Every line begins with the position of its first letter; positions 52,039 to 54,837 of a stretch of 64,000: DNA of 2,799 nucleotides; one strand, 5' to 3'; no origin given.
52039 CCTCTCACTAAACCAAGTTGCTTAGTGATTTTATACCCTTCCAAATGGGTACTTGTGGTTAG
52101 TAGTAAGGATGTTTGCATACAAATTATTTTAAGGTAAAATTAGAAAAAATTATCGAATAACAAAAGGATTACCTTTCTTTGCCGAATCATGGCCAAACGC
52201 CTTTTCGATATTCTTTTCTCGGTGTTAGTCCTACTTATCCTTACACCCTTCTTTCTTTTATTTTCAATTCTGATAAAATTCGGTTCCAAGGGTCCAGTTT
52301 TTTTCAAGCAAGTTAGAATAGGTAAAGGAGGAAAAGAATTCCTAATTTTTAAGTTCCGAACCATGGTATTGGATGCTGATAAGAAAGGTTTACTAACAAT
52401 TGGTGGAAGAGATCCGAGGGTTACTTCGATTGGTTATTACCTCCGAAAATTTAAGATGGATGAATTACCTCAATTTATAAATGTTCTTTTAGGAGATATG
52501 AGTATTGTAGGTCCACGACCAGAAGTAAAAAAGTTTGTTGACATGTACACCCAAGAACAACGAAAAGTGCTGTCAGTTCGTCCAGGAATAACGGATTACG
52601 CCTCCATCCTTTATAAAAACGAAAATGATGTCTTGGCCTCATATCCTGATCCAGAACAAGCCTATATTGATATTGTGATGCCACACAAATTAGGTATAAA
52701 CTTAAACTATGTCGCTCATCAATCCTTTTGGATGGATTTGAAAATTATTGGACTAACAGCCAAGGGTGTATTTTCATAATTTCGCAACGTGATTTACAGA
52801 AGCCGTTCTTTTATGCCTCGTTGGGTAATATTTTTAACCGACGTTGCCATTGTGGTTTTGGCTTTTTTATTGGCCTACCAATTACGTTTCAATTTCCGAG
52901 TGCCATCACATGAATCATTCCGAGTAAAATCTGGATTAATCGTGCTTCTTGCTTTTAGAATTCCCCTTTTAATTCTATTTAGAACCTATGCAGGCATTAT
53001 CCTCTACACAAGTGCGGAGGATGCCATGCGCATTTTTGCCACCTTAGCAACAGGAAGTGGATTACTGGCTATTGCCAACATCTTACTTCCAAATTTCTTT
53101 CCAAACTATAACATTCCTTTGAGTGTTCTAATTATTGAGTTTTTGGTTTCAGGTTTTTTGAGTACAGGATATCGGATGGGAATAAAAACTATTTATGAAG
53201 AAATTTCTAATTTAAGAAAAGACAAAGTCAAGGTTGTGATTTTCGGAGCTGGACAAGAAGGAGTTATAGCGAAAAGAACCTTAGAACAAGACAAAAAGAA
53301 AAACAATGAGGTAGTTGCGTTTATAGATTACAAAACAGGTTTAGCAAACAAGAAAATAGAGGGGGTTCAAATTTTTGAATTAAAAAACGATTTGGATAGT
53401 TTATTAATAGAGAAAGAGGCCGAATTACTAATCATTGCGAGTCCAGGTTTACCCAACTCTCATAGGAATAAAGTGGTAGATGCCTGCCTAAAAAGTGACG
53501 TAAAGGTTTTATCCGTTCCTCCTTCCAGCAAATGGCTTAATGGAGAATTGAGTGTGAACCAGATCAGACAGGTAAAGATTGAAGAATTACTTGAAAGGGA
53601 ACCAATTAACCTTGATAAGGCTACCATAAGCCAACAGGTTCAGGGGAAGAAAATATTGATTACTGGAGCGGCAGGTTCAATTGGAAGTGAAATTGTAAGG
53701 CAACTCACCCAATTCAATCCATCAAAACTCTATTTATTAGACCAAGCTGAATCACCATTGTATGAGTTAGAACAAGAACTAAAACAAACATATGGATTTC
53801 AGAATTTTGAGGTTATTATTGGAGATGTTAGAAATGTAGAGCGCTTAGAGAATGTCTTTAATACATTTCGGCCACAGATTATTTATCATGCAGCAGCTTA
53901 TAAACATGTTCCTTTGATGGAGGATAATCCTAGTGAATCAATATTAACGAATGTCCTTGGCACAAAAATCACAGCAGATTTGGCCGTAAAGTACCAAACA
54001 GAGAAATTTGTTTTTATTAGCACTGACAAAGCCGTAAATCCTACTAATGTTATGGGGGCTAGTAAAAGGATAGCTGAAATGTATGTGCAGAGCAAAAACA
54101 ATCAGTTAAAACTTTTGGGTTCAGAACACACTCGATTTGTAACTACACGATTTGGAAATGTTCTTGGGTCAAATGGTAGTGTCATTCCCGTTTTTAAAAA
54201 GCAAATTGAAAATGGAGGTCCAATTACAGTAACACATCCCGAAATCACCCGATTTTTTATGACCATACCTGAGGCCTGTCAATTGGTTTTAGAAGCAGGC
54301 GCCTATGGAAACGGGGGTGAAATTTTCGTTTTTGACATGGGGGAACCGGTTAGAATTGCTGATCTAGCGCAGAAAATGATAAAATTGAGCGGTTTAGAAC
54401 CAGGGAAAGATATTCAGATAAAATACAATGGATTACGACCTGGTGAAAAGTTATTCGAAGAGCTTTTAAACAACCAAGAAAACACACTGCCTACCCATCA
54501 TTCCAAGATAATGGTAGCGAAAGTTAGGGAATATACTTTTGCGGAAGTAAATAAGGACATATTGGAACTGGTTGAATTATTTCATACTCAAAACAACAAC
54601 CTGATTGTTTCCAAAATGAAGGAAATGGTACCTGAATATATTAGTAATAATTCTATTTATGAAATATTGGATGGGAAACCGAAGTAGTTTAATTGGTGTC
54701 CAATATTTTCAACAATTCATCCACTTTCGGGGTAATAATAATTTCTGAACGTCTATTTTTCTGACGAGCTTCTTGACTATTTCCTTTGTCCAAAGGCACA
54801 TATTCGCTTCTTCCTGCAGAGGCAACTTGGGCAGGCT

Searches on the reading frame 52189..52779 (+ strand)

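Call 73: search_protein_families(library=pfam, proteins=[window:52189-52779:+], max_evalue=0.00001)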
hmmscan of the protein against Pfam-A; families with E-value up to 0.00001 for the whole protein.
window:52189-52779:+ (196 aa): 1 family
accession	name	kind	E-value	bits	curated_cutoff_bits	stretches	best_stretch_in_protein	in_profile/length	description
PF02397.22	Bac_transf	-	7.5e-60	202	27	1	3-195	1-178/179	Bacterial sugar transferase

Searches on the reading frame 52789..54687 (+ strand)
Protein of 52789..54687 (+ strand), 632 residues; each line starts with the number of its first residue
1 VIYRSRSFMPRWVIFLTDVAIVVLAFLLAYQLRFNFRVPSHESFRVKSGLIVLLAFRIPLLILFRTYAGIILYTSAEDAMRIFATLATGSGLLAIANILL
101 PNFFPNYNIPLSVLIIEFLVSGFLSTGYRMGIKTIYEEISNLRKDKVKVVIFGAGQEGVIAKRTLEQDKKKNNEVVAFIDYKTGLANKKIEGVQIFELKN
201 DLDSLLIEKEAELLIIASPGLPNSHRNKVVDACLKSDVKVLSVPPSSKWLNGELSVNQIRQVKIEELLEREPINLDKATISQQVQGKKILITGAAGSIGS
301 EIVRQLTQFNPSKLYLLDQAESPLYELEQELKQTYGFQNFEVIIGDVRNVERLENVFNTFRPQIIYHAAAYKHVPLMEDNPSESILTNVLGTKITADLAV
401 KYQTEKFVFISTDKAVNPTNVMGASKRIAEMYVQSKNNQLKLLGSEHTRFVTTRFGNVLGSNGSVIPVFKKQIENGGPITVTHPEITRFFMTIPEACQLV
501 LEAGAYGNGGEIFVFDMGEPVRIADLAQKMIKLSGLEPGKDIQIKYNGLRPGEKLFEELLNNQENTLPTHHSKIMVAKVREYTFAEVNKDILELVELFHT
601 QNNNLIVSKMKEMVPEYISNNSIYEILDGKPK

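Call 73: search_protein_families(library=pfam, proteins=[window:52789-54687:+], max_evalue=0.00001)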
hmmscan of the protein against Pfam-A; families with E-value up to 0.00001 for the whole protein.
window:52789-54687:+ (632 aa): 7 families
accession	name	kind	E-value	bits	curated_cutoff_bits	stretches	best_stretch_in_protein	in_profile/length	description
PF02719.21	Polysacc_synt_2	-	8e-122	406.5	20.2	1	289-578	1-292/293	Polysaccharide biosynthesis protein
PF01370.27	Epimerase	-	3.3e-21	76.2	20.9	1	289-483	1-203/240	NAD dependent epimerase/dehydratase family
PF16363.11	GDP_Man_Dehyd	-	1.9e-15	57.6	27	1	290-413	1-130/332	GDP-mannose 4,6 dehydratase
PF04321.23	RmlD_sub_bind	-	1.2e-14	54.5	27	1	288-462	2-155/287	RmlD substrate binding domain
PF01073.25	3Beta_HSD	-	2.9e-12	46.7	22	1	290-418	1-122/280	3-beta hydroxysteroid dehydrogenase/isomerase family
PF07993.18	NAD_binding_4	-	2e-07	30.9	20.1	1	291-432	1-156/258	Male sterility protein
PF00106.31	adh_short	-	4.5e-06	26.7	26.6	1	287-361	1-72/195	short chain dehydrogenase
